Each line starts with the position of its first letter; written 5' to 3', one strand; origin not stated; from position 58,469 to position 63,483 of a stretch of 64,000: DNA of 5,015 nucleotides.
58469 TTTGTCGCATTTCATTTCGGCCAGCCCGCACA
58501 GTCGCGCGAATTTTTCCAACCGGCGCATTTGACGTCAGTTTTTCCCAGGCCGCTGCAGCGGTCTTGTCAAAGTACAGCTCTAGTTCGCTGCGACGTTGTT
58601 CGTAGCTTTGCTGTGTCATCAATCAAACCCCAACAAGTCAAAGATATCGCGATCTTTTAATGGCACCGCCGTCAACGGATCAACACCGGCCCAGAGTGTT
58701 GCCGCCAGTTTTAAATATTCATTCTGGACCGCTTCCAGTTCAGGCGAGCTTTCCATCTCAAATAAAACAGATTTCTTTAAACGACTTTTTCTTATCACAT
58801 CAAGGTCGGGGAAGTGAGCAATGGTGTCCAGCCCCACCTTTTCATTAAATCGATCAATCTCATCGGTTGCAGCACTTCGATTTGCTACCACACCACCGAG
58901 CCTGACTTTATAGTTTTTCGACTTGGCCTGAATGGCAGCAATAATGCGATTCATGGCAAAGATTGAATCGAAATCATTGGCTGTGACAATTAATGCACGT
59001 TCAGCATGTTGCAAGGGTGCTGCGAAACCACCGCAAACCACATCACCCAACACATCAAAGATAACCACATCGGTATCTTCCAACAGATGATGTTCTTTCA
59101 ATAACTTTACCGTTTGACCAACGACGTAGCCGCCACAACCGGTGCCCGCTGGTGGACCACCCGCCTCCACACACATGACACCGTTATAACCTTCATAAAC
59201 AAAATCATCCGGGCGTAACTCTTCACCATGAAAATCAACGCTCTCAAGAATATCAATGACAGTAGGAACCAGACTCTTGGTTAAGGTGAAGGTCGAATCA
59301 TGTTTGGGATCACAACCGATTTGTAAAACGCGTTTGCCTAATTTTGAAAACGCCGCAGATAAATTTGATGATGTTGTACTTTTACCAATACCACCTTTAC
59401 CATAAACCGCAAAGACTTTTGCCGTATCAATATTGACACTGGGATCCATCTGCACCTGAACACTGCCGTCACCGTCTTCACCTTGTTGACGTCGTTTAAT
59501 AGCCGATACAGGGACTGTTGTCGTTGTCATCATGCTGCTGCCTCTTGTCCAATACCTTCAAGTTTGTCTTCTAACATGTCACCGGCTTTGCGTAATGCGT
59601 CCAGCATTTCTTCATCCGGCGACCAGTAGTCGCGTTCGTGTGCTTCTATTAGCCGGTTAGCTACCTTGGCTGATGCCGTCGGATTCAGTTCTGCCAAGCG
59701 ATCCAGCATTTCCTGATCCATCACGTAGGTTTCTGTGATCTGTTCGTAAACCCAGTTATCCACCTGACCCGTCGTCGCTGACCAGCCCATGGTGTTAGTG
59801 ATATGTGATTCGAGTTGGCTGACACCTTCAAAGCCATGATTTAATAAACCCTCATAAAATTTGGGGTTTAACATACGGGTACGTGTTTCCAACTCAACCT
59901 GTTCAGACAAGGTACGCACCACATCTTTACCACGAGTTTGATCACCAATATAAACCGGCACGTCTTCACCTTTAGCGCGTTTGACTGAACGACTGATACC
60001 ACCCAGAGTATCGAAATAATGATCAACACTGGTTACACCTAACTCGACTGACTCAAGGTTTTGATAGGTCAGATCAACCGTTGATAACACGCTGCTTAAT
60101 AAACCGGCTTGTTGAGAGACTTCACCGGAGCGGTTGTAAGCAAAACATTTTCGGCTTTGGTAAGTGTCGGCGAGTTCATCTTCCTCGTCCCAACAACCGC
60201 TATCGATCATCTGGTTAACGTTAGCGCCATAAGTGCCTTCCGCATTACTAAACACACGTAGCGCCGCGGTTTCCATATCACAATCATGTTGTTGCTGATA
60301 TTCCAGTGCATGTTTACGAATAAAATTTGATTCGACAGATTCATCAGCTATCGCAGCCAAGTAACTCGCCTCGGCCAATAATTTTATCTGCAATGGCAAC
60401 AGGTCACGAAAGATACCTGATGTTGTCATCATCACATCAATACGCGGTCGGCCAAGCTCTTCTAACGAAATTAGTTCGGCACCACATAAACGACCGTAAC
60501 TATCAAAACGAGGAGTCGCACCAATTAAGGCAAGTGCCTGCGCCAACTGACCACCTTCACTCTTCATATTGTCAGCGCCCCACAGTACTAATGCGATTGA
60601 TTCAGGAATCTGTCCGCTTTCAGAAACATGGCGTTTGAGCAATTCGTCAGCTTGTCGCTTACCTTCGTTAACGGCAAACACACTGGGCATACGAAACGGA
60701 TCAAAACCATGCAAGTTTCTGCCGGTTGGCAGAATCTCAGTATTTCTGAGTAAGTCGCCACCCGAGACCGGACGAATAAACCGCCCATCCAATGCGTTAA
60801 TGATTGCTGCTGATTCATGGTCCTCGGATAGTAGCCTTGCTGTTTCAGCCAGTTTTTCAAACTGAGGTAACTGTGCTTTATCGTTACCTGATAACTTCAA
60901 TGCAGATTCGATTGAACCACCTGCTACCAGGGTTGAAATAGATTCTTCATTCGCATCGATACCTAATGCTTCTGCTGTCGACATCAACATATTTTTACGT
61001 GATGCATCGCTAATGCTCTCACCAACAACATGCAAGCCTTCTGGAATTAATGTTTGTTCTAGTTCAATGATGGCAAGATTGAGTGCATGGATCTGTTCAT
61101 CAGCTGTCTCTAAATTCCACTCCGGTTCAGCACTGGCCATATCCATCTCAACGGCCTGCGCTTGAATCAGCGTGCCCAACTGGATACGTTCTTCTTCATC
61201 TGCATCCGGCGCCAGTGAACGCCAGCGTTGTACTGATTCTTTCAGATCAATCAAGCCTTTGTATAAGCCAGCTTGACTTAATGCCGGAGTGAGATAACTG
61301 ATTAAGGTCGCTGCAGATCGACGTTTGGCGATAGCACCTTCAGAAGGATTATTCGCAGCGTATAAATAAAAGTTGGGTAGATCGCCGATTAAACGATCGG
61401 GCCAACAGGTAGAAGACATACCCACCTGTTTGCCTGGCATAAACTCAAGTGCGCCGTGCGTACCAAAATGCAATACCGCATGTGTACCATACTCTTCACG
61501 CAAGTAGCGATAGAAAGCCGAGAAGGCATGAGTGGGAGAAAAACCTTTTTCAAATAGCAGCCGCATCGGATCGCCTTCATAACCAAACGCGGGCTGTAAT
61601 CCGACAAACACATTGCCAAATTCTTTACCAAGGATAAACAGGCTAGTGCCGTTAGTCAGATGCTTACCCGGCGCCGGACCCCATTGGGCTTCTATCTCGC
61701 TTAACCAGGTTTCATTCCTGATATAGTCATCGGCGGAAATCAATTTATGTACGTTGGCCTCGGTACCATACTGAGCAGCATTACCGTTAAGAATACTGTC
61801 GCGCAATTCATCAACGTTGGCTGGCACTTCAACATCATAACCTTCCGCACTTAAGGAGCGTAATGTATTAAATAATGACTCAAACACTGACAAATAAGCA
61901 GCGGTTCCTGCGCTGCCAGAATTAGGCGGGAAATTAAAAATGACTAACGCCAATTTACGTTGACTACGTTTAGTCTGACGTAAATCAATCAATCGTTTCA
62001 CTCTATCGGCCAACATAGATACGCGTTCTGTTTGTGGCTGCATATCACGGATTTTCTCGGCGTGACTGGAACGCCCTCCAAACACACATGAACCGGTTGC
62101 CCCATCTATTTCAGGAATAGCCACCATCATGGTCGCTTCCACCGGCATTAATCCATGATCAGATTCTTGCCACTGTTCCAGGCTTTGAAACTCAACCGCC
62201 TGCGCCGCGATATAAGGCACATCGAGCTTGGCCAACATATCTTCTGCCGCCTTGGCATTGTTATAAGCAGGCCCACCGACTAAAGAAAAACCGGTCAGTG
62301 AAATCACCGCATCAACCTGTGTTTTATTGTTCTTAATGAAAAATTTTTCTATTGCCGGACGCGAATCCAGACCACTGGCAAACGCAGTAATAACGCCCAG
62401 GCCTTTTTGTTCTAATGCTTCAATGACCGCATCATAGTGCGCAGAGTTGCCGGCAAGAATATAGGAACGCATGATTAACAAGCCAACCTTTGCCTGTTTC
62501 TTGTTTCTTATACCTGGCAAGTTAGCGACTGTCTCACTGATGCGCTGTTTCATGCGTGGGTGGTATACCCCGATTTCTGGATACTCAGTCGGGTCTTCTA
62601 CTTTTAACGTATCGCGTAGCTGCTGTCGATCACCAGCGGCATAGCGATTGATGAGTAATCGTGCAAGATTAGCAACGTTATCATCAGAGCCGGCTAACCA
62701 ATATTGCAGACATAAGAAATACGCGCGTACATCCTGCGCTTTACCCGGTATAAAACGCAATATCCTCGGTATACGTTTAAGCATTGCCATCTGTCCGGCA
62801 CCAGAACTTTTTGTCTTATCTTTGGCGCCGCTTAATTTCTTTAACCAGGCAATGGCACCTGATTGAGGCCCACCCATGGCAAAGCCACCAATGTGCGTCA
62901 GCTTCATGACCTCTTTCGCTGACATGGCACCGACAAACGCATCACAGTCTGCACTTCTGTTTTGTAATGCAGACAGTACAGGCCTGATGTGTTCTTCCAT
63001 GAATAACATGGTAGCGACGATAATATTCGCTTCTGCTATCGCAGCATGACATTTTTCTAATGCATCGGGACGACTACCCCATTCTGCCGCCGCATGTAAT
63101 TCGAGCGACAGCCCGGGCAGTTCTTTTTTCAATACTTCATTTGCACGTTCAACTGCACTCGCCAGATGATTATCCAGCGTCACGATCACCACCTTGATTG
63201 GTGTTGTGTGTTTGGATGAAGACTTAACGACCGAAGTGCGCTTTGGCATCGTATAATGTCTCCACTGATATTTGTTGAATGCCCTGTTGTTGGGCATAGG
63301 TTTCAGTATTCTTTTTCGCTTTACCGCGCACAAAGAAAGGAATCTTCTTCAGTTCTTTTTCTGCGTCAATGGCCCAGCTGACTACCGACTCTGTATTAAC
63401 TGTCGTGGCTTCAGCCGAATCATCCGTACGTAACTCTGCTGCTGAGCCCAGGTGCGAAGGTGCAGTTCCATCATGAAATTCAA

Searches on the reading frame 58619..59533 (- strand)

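Call 19: search_protein_families(library=ncbifam, proteins=[window:58619-59533:-], max_evalue=1e-10)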
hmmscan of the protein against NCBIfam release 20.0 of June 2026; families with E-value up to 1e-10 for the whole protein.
window:58619-59533:- (304 aa): 8 families
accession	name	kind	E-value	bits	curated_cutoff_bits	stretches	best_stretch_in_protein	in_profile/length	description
TIGR01281.1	DPOR_bchL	equivalog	2.6e-135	450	345.15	1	40-302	2-265/268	ferredoxin:protochlorophyllide reductase (ATP-dependent) iron-sulfur ATP-binding protein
TIGR01287.1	nifH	equivalog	1.5e-65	221.3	394.35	1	40-299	2-263/275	nitrogenase iron protein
NF033200.1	F430_CfbC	exception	9.8e-65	218.5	402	1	40-297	2-255/260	Ni-sirohydrochlorin a,c-diamide reductive cyclase ATP-dependent reductase subunit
NF009701.0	PRK13230.1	subfamily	1e-62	211.8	350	1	39-299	2-276/291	nitrogenase reductase-like protein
NF009702.0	PRK13231.1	equivalog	1.6e-53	181.6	427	1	39-296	3-254/264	nitrogenase reductase-like protein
TIGR02016.1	BchX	equivalog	2.2e-52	178.2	331.2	1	40-272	2-243/296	chlorophyllide a reductase iron protein subunit X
TIGR01969.1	minD_arch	subfamily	1.8e-12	47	201.75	1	42-280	5-230/251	cell division ATPase MinD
TIGR01968.1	minD_bact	equivalog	7.7e-12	45.1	212.9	0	44-97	8-64/261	septum site-determining protein MinD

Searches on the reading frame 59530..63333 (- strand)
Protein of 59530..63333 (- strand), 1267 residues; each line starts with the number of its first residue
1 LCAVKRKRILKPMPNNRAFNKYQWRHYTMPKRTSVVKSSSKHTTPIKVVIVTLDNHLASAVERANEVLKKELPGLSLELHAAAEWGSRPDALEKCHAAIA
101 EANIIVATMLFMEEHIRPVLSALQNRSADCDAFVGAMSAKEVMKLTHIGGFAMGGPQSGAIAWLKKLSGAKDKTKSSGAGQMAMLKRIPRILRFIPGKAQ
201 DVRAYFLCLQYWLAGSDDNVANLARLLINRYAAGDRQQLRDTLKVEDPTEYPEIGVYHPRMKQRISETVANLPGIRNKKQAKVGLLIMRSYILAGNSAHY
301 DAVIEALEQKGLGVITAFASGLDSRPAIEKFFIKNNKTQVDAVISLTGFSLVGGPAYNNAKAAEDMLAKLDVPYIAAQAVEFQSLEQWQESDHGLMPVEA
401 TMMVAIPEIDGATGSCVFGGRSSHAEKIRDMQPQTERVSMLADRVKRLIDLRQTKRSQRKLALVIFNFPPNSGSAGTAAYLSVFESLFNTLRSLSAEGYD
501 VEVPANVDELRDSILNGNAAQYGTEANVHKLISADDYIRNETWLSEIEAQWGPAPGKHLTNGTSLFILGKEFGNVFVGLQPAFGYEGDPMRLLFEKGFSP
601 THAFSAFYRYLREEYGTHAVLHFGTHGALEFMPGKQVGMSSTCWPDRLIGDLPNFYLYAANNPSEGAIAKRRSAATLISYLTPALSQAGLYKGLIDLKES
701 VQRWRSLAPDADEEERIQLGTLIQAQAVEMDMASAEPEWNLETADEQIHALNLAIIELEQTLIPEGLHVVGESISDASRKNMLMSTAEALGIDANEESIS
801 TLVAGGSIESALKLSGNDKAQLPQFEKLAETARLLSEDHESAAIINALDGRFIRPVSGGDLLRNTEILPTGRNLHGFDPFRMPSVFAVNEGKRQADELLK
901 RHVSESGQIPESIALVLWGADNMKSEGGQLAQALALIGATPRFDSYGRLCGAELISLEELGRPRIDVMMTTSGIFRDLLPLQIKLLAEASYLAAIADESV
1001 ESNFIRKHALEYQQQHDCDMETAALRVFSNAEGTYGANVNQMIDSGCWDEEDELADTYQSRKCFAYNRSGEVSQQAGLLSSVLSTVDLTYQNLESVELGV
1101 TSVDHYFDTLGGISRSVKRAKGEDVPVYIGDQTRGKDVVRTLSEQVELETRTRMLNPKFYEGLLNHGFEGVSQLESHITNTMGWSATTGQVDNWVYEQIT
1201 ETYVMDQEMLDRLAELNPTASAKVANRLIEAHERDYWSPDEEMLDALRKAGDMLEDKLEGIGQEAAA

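Call 19: search_protein_families(library=ncbifam, proteins=[window:59530-63333:-], max_evalue=1e-10)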
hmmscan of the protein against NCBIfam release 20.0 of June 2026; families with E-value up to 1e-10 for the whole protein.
window:59530-63333:- (1267 aa): 9 families
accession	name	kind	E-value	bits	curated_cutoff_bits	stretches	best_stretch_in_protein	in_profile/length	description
NF009942.0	PRK13405.1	equivalog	0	2103.3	1166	1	39-1265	6-1245/1245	magnesium chelatase subunit H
TIGR02025.1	BchH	equivalog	0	1565.4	829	2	46-815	1-768/1271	magnesium chelatase subunit H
NF009140.0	PRK12493.1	equivalog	0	1418.8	1300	2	34-806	6-787/1313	magnesium chelatase subunit H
TIGR02257.1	cobalto_cobN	equivalog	1.4e-190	636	822.05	2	245-789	168-711/1226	cobaltochelatase subunit CobN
NF004646.0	PRK05989.2-4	equivalog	1.2e-184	616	1468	2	793-1255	775-1237/1277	cobaltochelatase subunit CobN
NF008973.0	PRK12321.1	equivalog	4.4e-158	528.1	1235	1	211-1246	141-1096/1105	cobaltochelatase subunit CobN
NF004643.0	PRK05989.2-1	equivalog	5.4e-156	521.3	1926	1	210-1258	96-1157/1184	cobaltochelatase subunit CobN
NF004644.0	PRK05989.2-2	equivalog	1.7e-145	486.7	1248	1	210-1243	124-1177/1289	cobaltochelatase subunit CobN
NF004645.0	PRK05989.2-3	equivalog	7.8e-139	464.3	1619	1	193-1248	320-1427/1597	cobaltochelatase subunit CobN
